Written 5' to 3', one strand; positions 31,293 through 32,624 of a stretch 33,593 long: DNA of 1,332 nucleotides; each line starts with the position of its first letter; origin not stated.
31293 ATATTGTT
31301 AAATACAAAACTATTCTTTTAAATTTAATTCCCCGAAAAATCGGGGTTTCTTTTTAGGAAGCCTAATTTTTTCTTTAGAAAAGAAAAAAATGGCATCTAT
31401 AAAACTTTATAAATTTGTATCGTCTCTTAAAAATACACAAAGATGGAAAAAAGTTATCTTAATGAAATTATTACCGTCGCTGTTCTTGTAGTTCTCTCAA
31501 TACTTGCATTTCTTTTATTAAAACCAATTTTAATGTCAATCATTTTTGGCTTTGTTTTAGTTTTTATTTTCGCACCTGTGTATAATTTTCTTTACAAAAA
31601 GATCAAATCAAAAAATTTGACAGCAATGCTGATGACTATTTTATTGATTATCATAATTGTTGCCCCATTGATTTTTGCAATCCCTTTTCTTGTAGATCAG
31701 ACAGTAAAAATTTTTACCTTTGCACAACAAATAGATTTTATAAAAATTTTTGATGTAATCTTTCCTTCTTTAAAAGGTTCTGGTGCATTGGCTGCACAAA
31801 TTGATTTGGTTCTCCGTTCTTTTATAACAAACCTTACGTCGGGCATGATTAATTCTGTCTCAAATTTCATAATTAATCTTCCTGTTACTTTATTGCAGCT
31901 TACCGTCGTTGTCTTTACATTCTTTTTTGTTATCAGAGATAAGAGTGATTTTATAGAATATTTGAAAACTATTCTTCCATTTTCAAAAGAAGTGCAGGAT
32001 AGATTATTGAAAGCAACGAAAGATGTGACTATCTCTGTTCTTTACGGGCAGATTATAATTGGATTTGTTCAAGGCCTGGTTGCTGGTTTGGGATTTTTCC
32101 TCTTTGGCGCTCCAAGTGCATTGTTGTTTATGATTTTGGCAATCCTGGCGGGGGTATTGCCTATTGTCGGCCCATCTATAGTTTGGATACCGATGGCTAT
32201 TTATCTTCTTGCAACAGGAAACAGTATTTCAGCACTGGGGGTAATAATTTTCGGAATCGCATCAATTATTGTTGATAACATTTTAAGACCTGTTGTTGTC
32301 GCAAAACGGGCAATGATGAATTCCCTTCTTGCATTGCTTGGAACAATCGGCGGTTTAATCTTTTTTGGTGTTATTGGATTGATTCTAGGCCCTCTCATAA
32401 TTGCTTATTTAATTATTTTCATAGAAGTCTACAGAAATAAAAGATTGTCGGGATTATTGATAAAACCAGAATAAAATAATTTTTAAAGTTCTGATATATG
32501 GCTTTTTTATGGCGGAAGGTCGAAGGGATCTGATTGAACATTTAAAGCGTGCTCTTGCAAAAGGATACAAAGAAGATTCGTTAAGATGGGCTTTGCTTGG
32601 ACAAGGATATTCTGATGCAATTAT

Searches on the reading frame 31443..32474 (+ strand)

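Call 69: search_protein_families(library=pfam, proteins=[window:31443-32474:+], max_evalue=0.001)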
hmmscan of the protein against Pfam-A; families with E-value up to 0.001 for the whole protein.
window:31443-32474:+ (343 aa): 1 family
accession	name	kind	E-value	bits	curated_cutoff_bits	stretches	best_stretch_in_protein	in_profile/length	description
PF01594.21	AI-2E_transport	-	7.2e-46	157.3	34.3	1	12-331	4-327/327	AI-2E family transporter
